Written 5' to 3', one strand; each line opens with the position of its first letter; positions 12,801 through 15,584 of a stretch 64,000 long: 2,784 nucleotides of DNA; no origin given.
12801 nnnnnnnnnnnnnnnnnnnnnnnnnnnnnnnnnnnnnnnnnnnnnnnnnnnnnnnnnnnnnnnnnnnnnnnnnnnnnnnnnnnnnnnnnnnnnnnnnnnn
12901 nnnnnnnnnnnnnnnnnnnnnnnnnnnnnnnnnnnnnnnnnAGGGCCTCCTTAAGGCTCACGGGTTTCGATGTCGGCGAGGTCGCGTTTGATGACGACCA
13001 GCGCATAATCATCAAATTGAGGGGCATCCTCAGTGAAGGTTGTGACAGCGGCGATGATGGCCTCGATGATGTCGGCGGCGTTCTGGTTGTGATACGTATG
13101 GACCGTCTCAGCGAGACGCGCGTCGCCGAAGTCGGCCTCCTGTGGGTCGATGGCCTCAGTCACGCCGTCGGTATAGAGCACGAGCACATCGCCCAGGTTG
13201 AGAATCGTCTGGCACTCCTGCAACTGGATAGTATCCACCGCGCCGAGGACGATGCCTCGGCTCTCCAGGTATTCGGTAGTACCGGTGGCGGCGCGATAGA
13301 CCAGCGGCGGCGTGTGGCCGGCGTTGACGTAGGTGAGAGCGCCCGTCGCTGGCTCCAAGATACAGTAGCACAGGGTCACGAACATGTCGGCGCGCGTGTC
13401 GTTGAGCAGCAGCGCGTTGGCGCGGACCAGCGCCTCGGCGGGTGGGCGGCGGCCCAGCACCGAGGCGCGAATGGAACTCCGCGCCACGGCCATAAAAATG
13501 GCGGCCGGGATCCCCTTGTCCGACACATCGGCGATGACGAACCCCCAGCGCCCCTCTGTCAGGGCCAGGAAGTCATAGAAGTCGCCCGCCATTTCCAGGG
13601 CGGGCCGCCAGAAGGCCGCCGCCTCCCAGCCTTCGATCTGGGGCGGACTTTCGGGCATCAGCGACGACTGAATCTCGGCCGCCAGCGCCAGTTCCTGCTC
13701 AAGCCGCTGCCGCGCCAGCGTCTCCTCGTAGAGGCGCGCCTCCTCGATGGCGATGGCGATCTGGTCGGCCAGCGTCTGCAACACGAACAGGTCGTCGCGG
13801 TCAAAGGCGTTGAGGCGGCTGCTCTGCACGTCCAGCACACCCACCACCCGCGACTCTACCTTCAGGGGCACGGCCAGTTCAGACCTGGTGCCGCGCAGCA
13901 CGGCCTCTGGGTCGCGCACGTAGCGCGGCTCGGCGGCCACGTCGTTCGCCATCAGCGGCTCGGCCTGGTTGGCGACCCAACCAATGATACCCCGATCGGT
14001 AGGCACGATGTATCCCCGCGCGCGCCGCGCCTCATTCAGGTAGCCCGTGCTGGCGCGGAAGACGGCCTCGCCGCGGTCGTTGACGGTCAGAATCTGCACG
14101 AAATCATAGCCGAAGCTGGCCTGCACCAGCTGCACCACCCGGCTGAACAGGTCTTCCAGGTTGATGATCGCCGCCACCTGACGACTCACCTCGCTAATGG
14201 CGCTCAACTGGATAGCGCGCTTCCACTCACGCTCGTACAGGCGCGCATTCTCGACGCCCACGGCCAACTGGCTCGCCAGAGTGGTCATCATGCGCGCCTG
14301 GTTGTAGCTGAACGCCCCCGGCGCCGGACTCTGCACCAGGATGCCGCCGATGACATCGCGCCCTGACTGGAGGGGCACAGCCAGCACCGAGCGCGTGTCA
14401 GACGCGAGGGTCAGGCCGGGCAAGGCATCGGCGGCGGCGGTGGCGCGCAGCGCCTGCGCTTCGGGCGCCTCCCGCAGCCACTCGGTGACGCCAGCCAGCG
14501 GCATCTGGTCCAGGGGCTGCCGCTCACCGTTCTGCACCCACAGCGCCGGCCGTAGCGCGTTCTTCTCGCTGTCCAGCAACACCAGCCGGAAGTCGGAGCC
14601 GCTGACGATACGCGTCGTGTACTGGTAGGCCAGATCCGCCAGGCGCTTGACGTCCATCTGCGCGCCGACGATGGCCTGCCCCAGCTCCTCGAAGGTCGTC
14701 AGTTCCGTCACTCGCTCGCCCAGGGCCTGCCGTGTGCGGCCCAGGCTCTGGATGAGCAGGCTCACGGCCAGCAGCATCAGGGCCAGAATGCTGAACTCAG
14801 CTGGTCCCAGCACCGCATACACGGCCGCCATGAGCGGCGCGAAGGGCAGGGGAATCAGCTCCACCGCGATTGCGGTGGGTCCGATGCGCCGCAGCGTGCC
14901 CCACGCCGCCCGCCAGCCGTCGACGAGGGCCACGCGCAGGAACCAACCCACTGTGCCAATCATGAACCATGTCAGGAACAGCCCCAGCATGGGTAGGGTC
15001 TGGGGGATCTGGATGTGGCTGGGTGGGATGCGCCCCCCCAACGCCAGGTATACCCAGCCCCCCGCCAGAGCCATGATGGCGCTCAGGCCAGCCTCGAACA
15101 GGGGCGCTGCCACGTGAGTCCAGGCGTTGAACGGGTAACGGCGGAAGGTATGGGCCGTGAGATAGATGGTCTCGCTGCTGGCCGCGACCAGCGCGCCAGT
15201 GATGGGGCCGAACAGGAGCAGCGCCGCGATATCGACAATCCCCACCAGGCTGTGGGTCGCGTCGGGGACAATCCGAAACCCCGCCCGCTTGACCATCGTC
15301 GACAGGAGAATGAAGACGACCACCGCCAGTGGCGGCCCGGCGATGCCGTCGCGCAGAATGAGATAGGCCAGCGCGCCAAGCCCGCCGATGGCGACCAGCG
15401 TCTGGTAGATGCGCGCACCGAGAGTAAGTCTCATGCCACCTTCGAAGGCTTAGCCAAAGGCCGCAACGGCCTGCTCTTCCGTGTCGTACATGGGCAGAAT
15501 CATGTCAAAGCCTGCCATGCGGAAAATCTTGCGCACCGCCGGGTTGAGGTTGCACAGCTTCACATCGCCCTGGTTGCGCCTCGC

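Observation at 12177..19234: Sigma-factor-less partner-switching module apparently co-transcribed with tpiA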

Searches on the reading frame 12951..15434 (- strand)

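Call 3: search_protein_families(library=pfam, proteins=[window:12951-15434:-], max_evalue=0.01)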
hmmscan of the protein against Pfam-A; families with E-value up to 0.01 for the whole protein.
window:12951-15434:- (827 aa): 4 families
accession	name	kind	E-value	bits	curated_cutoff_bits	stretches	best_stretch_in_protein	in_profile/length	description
PF07228.17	SpoIIE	-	1.6e-50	172.2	25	1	627-817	2-191/192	Stage II sporulation protein E (SpoIIE)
PF13185.12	GAF_2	-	6.9e-28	98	28.6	2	425-564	3-136/136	GAF domain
PF01590.32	GAF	-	2.6e-25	89.9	22.4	2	425-563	1-133/133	GAF domain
PF13492.12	GAF_3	-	1.9e-23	83.7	27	2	425-564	1-128/129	GAF domain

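Call 30: search_protein_families(library=ncbifam, proteins=[window:12951-15434:-], max_evalue=0.01)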
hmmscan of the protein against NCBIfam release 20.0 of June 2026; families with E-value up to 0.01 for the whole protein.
window:12951-15434:- (827 aa): 9 families
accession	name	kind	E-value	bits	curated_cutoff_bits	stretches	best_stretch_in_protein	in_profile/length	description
NF045505.1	RR_RssB_Pseudo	equivalog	2.7e-17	62.9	700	1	578-820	152-394/394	two-component system response regulator RssB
NF008283.0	PRK11061.1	equivalog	2.7e-14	52.4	583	1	411-572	3-163/748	phosphoenolpyruvate--protein phosphotransferase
TIGR01817.1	nifA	equivalog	1.4e-11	43.9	528.85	1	409-579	3-172/534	nif-specific transcriptional activator NifA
NF047786.1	his_kin_MadS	equivalog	1.5e-11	44.1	500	1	516-587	127-198/434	MadS family sensor histidine kinase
NF038263.1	prot_phos_SiaA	equivalog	2.9e-10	39.3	700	1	572-814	405-654/658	biofilm regulation protein phosphatase SiaA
TIGR02865.1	spore_II_E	equivalog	7.2e-10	37.6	490.8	1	615-816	566-762/764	stage II sporulation protein E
NF011958.0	PRK15429.1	equivalog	1e-06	27.6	830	1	352-586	122-369/692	formate hydrogenlyase transcriptional activator FlhA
NF038230.1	Regu_Geo_Pelo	equivalog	0.00016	19.6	1200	1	425-575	18-170/935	GPMC system transcriptional regulator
NF053781.1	cdiGMPphdstlr2612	equivalog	0.0067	14.1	1600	0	518-589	382-452/1268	Tlr1612 family c-di-GMP phosphodiesterase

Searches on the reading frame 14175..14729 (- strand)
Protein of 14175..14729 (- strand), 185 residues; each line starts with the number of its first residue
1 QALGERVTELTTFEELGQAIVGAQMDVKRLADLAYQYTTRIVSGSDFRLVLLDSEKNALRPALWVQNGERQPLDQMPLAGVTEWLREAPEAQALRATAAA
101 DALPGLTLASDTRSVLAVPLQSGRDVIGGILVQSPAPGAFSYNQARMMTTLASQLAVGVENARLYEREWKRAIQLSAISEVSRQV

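Call 69: search_protein_families(library=pfam, proteins=[window:14175-14729:-], max_evalue=0.01)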
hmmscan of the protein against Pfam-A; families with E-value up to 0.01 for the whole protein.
seq(185 aa): 3 families
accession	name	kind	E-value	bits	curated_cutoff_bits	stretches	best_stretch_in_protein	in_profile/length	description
PF13492.12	GAF_3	-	9.7e-12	45.9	27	1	30-161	5-129/129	GAF domain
PF13185.12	GAF_2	-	4.3e-07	30.6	28.6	1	25-159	2-135/136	GAF domain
PF01590.32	GAF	-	1e-05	26.5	22.4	1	91-157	62-131/133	GAF domain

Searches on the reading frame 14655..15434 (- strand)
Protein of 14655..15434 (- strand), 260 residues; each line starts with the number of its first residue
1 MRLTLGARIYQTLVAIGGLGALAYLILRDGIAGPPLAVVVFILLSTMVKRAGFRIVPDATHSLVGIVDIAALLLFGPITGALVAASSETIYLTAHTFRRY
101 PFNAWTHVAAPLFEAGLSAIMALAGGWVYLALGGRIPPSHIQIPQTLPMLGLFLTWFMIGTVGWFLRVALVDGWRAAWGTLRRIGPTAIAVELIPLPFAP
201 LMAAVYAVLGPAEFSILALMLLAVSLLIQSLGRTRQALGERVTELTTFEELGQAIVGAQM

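Call 47: search_protein_families(library=pfam, proteins=[window:14655-15434:-], max_evalue=10)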
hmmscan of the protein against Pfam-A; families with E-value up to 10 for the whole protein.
seq(260 aa): 0 families

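Call 67: find_homologous_proteins(query=window:14655-15434:-, max_evalue=0.00001)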
Query window:14655-15434:-: 8000 candidates shared short words with the query, none scored E <= 0.00001.

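Call 77: search_solved_structures(query=A2, max_evalue=10)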
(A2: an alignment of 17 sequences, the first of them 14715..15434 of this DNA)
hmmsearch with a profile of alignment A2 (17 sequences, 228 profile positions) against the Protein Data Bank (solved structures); distinct sequences matched with E-value up to 10: 0.

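Call 86: search_protein_representatives(protein=window:14715-15434:-)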
Query: 240 residues. Proteins with E-value up to 0.001 (for the whole library): 85; up to 1e-10: 59; up to 1e-30: 10. The best 85 are listed.
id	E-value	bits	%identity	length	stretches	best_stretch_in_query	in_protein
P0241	2.0e-130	450.1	90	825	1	1-240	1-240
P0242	7.6e-39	150.4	42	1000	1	9-237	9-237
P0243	2.3e-34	135.7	40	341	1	8-238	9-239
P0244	2.3e-34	135.7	42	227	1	9-219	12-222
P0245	1.3e-33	133.2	42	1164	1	8-234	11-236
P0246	4.5e-32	128.2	38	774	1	8-229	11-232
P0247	5.3e-32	128.0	43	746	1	8-207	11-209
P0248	8.2e-32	127.3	38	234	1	7-237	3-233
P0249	1.1e-31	126.9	38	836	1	6-232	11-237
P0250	3.5e-31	125.3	36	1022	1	4-234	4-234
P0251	1.2e-30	123.5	36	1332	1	10-237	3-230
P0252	2.3e-30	122.6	40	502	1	8-238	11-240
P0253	3.9e-30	121.8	36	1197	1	5-232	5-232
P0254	5.0e-30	121.5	61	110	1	5-112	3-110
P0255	2.1e-29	119.5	41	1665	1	2-231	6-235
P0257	3.5e-29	118.7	41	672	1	9-238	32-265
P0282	2.0e-22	96.6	35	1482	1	7-231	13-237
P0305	4.0e-07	46.5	30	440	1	3-232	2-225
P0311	4.9e-06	43.0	29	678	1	9-231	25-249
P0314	3.7e-05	40.1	29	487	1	16-238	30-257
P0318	1.5e-04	38.1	27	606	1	20-235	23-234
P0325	9.4e-04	35.5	28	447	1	4-223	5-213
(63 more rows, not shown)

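Call 87: search_protein_families(library=pfam, proteins=[P0242, P0251, P0255, P0257, P0282, P0305, P0311, P0314, P0318, P0325], max_evalue=0.00001)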
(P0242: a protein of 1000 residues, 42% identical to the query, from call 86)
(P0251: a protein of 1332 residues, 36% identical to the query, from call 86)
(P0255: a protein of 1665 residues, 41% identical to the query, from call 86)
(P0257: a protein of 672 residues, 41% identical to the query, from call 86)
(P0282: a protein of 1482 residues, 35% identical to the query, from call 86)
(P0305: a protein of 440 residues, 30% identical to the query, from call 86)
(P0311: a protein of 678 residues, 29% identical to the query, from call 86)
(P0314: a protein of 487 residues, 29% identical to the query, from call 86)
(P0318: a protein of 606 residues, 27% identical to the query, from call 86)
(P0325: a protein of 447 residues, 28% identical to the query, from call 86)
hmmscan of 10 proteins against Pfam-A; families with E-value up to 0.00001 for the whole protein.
P0242 (1000 aa): 4 families
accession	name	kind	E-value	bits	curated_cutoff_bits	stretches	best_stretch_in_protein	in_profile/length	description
PF07228.17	SpoIIE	-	9.1e-49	166.4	25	1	781-976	2-190/192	Stage II sporulation protein E (SpoIIE)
PF13185.12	GAF_2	-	2.8e-40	138.1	28.6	2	427-557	8-135/136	GAF domain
PF01590.32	GAF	-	7.2e-36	124.1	22.4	3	426-557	1-133/133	GAF domain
PF13492.12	GAF_3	-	2.7e-29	102.6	27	3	426-557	1-127/129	GAF domain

P0251 (1332 aa): 4 families
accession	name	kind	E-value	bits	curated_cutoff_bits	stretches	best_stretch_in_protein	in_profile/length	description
PF13185.12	GAF_2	-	5.9e-81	269.8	28.6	5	420-555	3-136/136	GAF domain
PF01590.32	GAF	-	1.3e-80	268.9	22.4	5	420-554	1-133/133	GAF domain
PF07228.17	SpoIIE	-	4.6e-51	173.9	25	1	1130-1319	3-191/192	Stage II sporulation protein E (SpoIIE)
PF13492.12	GAF_3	-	2.3e-44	151.3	27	4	585-723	1-129/129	GAF domain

P0255 (1665 aa): 4 families
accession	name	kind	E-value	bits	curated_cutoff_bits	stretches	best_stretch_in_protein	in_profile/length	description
PF07228.17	SpoIIE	-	3.6e-51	174.3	25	1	973-1163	2-191/192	Stage II sporulation protein E (SpoIIE)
PF01590.32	GAF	-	1.2e-47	162.3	22.4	4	431-565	1-133/133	GAF domain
PF13185.12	GAF_2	-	1.8e-43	148.4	28.6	3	430-566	2-136/136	GAF domain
PF13492.12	GAF_3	-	3.5e-36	124.9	27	3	431-566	1-128/129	GAF domain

P0257 (672 aa): 3 families
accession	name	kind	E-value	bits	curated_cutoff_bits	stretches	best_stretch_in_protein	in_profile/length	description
PF13185.12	GAF_2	-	2.9e-30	105.7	28.6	2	449-583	4-136/136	GAF domain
PF01590.32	GAF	-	5.7e-28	98.5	22.4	2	449-582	2-133/133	GAF domain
PF13492.12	GAF_3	-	6e-20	72.4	27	2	292-418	9-128/129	GAF domain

P0282 (1482 aa): 4 families
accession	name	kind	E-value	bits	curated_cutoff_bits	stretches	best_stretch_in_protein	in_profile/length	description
PF13185.12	GAF_2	-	1.1e-80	269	28.6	6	751-886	3-136/136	GAF domain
PF01590.32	GAF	-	1.6e-77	258.9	22.4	6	751-885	1-133/133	GAF domain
PF13492.12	GAF_3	-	4.7e-64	215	27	5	1085-1228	1-129/129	GAF domain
PF07228.17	SpoIIE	-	2.5e-51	174.8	25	1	1291-1479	3-190/192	Stage II sporulation protein E (SpoIIE)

P0305 (440 aa): 1 family
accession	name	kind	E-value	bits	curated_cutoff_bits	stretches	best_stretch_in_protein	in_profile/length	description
PF00990.26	GGDEF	-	3.3e-41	141.2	23.8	1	281-437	1-161/161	Diguanylate cyclase, GGDEF domain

P0311 (678 aa): 0 families

P0314 (487 aa): 0 families

P0318 (606 aa): 4 families
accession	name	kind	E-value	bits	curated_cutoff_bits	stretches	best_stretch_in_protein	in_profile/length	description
PF00990.26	GGDEF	-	4.1e-39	134.4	23.8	1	450-603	3-161/161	Diguanylate cyclase, GGDEF domain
PF01590.32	GAF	-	3.4e-13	50.7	22.4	1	260-396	2-133/133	GAF domain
PF13185.12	GAF_2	-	1.2e-12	48.6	28.6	1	260-397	4-136/136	GAF domain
PF13492.12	GAF_3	-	2.1e-06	28.6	27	1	260-398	2-129/129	GAF domain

P0325 (447 aa): 3 families
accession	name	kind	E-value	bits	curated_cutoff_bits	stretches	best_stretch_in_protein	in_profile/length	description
PF13487.12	HD_5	-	2.8e-35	122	27.2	1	234-401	2-170/170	HD domain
PF01966.28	HD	-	9.2e-18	65.1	22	1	247-370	2-116/116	HD domain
PF20972.2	MASE9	-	5.1e-08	33.5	24.3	1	59-207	48-186/203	MASE9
